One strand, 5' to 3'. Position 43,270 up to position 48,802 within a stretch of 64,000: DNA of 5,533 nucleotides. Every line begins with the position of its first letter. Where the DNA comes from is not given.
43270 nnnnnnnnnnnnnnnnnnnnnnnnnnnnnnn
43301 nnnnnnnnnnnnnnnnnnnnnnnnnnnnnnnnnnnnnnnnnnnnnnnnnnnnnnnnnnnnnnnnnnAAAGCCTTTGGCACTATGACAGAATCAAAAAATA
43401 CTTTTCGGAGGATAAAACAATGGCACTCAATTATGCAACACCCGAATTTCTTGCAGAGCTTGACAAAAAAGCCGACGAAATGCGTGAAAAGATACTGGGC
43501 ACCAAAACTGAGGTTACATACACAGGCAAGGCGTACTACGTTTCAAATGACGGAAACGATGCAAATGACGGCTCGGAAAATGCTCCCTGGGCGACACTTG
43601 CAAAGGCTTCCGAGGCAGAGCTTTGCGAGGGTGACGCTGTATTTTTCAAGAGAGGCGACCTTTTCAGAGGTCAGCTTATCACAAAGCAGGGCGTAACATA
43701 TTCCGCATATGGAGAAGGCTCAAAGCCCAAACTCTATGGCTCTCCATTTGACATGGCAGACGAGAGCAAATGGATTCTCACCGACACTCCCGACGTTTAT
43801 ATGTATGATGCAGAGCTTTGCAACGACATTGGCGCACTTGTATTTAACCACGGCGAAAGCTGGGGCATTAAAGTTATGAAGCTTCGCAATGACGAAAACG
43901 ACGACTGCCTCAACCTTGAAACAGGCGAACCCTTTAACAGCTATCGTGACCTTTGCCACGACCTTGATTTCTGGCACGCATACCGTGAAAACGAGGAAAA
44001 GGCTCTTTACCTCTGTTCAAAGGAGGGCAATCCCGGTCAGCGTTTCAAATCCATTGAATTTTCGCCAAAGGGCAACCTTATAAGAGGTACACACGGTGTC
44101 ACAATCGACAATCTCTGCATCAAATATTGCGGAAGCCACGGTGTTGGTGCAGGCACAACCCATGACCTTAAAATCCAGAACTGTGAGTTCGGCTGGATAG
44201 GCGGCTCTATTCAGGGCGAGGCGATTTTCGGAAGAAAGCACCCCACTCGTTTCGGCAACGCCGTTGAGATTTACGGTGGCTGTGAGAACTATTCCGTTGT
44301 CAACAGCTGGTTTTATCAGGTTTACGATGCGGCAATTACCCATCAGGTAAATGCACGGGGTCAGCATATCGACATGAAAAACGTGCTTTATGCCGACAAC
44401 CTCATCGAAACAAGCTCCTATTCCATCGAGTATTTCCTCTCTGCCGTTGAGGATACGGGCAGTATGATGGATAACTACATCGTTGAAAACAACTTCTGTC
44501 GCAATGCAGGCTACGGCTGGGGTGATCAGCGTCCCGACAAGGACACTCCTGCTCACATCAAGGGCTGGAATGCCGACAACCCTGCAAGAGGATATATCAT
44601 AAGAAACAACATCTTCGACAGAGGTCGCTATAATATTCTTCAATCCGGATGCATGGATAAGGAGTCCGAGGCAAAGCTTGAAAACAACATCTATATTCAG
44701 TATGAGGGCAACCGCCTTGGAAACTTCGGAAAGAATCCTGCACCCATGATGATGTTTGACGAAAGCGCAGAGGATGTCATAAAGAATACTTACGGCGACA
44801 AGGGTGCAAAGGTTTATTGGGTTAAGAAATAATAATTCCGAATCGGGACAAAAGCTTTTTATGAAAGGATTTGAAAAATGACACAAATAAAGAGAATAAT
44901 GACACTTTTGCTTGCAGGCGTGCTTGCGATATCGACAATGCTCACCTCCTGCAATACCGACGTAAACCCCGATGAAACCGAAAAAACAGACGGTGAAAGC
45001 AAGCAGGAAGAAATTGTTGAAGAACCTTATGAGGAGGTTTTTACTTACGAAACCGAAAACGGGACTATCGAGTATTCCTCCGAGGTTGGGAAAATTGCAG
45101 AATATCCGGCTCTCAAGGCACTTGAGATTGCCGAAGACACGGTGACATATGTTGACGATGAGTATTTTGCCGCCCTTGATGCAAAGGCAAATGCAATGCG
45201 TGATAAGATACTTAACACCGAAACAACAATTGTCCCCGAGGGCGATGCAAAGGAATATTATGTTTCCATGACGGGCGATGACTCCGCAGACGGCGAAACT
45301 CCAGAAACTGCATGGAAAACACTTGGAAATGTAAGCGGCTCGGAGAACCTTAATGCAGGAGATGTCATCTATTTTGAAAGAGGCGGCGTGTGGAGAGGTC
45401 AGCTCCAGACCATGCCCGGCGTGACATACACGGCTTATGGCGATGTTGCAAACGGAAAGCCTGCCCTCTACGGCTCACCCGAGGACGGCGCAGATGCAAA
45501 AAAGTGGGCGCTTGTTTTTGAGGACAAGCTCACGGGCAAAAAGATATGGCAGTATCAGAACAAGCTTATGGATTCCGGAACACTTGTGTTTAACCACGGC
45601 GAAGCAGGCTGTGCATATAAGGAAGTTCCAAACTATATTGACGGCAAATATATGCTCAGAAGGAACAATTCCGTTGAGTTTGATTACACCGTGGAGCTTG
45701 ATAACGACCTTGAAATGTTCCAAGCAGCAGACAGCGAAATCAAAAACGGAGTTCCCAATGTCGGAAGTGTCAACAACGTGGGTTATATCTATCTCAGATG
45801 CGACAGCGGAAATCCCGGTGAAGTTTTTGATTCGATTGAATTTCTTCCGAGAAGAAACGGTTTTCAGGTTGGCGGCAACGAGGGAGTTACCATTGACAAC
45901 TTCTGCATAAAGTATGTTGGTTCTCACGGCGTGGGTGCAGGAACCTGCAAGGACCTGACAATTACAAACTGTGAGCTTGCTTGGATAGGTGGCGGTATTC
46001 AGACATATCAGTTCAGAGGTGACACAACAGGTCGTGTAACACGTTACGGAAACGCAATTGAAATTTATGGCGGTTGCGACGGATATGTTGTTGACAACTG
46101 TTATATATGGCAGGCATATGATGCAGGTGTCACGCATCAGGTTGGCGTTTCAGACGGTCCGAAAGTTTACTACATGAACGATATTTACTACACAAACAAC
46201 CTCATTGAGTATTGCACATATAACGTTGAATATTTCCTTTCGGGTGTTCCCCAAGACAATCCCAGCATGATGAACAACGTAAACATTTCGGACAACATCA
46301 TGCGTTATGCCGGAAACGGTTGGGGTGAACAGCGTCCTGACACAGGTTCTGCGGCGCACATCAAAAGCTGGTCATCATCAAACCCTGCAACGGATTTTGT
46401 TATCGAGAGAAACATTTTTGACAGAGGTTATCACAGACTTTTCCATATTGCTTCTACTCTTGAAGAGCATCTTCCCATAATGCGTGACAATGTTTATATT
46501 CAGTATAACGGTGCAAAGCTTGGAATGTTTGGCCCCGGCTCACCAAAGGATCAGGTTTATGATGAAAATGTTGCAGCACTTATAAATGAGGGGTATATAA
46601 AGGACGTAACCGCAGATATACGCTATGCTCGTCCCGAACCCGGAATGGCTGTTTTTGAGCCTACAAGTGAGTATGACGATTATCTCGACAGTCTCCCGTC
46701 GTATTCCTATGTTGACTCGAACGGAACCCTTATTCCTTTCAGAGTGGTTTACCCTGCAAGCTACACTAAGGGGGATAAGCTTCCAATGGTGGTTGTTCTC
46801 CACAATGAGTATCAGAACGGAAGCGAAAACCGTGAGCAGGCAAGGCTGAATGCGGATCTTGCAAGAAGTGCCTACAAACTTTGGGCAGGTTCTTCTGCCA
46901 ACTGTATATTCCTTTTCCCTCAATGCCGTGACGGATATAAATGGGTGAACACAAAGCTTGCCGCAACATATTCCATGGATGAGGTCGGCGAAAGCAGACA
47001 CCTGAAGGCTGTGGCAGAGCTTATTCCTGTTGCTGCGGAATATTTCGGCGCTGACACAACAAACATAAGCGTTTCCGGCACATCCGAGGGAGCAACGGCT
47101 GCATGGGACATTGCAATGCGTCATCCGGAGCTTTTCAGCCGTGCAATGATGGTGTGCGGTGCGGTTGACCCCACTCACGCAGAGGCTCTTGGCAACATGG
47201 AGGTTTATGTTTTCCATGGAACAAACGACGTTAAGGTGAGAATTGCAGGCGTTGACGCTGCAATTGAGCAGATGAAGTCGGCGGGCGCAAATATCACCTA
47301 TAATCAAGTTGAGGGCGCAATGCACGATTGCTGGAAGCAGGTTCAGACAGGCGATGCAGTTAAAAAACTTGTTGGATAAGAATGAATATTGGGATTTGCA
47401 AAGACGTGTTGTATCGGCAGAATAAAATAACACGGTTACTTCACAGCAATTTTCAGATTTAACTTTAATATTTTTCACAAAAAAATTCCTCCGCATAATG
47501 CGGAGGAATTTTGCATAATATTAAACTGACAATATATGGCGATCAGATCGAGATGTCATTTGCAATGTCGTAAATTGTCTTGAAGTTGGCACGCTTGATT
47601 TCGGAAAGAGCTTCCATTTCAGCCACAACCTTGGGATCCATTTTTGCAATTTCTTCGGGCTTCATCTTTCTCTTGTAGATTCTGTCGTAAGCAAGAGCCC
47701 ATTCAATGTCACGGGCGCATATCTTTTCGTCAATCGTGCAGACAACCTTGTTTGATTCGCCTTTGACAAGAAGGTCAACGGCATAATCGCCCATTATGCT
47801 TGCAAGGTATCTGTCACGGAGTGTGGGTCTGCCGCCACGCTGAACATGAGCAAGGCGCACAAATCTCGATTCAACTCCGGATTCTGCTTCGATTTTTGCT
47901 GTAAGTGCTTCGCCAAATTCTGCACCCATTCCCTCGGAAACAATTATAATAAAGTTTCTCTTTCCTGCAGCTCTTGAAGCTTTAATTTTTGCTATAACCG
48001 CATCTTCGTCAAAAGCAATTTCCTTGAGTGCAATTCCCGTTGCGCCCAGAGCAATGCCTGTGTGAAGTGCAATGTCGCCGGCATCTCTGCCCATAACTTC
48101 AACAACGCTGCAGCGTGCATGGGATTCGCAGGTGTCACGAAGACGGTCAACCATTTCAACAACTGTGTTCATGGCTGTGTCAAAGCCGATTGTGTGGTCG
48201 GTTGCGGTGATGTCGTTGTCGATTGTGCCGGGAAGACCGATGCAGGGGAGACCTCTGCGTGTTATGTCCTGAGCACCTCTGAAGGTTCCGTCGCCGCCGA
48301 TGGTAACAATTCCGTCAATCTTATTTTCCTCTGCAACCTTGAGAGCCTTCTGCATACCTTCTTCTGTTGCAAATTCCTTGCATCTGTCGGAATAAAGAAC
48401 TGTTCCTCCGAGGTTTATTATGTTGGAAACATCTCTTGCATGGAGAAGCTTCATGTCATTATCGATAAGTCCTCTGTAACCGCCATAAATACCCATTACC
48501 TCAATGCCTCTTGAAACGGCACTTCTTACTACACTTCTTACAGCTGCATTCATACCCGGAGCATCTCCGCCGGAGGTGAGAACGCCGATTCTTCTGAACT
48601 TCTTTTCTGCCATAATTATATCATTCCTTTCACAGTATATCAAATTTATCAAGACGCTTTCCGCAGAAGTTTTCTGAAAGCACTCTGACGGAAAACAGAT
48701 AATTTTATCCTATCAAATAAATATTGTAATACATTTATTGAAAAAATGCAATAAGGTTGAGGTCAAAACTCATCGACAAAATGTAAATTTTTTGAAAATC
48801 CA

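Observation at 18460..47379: Seven paralogues of one uncharacterised right-handed beta-helix module, in two loci and three cellular addresses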

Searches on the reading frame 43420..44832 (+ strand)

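Call 3: search_protein_families(library=pfam, proteins=[window:43420-44832:+], max_evalue=0.01)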
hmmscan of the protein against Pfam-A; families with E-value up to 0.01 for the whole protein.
window:43420-44832:+ (470 aa): 1 family
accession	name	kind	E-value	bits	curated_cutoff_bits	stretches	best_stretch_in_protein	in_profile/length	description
PF22842.2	Pel9A-like_beta_helix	-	0.0058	16.1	25.2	1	36-79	8-50/370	Pel9A-like, right handed beta helix region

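Call 8: search_protein_families(library=ncbifam, proteins=[window:43420-44832:+], max_evalue=0.1)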
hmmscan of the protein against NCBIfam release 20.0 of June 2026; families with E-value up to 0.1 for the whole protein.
window:43420-44832:+ (470 aa): 2 families
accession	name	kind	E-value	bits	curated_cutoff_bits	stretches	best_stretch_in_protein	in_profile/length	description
NF041899.1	pec_ly_PelN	equivalog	2.5e-05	23.3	740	1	34-79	23-67/437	pectate lyase PelN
NF047854.1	LIC10774_subfam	equivalog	0.0085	15.1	380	1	29-64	51-87/358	LIC10774/LIC10365 family surface protein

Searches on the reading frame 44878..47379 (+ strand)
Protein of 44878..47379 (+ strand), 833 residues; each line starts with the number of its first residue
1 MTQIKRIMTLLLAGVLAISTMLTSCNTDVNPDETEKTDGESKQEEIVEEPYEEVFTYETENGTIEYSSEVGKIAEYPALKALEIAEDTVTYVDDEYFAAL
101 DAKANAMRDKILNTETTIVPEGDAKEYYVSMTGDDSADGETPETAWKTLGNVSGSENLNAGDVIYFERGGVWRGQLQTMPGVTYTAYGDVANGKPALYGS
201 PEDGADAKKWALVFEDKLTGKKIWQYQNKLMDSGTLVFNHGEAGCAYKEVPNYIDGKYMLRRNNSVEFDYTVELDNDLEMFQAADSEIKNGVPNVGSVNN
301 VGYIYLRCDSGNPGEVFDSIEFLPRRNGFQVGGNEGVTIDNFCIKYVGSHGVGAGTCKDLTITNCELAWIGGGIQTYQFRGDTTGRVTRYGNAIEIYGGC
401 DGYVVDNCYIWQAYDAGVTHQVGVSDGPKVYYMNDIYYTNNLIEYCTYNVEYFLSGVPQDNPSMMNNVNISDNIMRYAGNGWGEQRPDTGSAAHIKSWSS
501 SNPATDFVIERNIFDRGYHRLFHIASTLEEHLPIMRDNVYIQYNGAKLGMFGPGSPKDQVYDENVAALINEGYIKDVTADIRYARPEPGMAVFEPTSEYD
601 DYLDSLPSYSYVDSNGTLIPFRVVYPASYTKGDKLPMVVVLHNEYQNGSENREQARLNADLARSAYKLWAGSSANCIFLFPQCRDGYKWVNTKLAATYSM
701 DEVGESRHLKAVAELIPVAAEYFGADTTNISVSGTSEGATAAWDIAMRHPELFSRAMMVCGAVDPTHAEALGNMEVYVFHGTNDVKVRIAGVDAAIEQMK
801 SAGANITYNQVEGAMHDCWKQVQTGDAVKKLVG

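Call 3: search_protein_families(library=pfam, proteins=[window:44878-47379:+], max_evalue=0.01)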
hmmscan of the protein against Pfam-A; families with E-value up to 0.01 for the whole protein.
window:44878-47379:+ (833 aa): 3 families
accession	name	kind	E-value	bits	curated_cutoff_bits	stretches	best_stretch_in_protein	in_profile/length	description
PF00756.26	Esterase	-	3.3e-07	30.8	22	1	619-772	8-154/251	Putative esterase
PF13229.12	Beta_helix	-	7.1e-05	22.9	25.9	1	327-479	1-138/158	Right handed beta helix region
PF00326.27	Peptidase_S9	-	0.0026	17.7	22.6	0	721-766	58-102/213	Prolyl oligopeptidase family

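Call 8: search_protein_families(library=ncbifam, proteins=[window:44878-47379:+], max_evalue=0.1)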
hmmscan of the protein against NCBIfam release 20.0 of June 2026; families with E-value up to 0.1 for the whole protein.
window:44878-47379:+ (833 aa): 10 families
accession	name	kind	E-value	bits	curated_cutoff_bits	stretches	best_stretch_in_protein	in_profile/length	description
NF050058.1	e_dPHAscl_type1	hypoth_equivalog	9.3e-12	45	150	1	614-801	3-206/276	extracellular catalytic domain type 1 short-chain-length polyhydroxyalkanoate depolymerase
NF008525.0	PRK11460.1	equivalog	8.9e-07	28.4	191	1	708-817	83-192/232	esterase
NF050059.1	e_dPHAscl_type2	hypoth_equivalog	2.5e-05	23.8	280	1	769-820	89-142/305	extracellular catalytic domain type 2 short-chain-length polyhydroxyalkanoate depolymerase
NF047577.1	quino_deg_MhqD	equivalog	0.00085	19.1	325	1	711-812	76-179/195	methylhydroquinone degradation carboxylesterase MhqD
NF005757.0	PRK07581.1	subfamily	0.0049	15.8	332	1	718-767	115-163/339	hypothetical protein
NF033523.0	lasso_peptidase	equivalog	0.025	13.3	400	0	695-771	460-536/638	Atxe2 family lasso peptide isopeptidase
NF033193.2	lipo_NDxxF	hypoth_equivalog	0.054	13.2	60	1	11-76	5-67/199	NDxxF motif lipoprotein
TIGR02821.1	fghA_ester_D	equivalog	0.055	13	281.7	0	712-784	122-193/275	S-formylglutathione hydrolase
TIGR01840.1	esterase_phb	subfamily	0.056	12.9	107.85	0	633-761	11-128/213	PHB depolymerase family esterase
TIGR03927.1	T7SS_EssA_Firm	equivalog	0.059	13.3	32.45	1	6-59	3-59/151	type VII secretion protein EssA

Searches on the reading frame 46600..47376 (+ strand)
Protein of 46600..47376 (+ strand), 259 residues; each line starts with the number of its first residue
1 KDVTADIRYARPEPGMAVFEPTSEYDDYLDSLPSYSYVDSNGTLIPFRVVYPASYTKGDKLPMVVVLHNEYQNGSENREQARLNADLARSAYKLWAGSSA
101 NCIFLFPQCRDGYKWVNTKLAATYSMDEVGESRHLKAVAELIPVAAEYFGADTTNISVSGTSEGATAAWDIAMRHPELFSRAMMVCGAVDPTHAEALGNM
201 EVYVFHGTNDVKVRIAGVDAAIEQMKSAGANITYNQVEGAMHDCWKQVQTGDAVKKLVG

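Call 45: search_protein_families(library=pfam, proteins=[window:46651-47376:+], max_evalue=10)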
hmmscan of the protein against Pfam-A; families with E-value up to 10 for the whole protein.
window:46651-47376:+ (242 aa): 7 families
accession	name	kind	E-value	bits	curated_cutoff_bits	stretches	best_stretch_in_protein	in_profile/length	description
PF00756.26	Esterase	-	2.3e-08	34.6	22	1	28-186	8-154/251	Putative esterase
PF00326.27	Peptidase_S9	-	7.3e-05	22.8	22.6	2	130-175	58-102/213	Prolyl oligopeptidase family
PF10503.15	Esterase_PHB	-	0.00085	19.1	23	1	42-209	14-166/219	Esterase PHB depolymerase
PF01738.24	DLH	-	0.0015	18.6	21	1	107-225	64-186/217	Dienelactone hydrolase family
PF02129.25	Peptidase_S15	-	0.0047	17.1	23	1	25-177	2-135/262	X-Pro dipeptidyl-peptidase (S15 family)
PF02230.22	Abhydrolase_2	-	0.0062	16.8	23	1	108-230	77-204/217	Phospholipase/Carboxylesterase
PF12146.15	Hydrolase_4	-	0.018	14.8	27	2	183-228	192-235/239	Serine aminopeptidase, S33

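Call 68: search_solved_structures(query=window:46600-47376:+, max_evalue=0.01)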
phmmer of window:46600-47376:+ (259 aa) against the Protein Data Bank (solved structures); distinct sequences matched with E-value up to 0.01: 2.
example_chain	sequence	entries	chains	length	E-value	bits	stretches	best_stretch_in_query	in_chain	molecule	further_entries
3doh_A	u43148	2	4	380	2e-19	73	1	22-240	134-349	esterase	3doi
3wyd_A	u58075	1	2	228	1.8e-11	46.9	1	41-242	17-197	LC-Est1C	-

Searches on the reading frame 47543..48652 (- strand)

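Call 4: search_protein_families(library=pfam, proteins=[window:47543-48652:-], max_evalue=0.01)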
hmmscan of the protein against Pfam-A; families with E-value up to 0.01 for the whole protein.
window:47543-48652:- (369 aa): 3 families
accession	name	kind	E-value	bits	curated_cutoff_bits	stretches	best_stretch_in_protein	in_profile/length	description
PF00365.25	PFK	-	7.1e-102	340.9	30.9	1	21-295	1-277/277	Phosphofructokinase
PF01513.26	NAD_kinase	-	4e-06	27.6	25.5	1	101-141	62-103/130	ATP-NAD kinase N-terminal domain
PF00781.29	DAGK_cat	-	0.0032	17.5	23.6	1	96-127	40-71/125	Diacylglycerol kinase catalytic domain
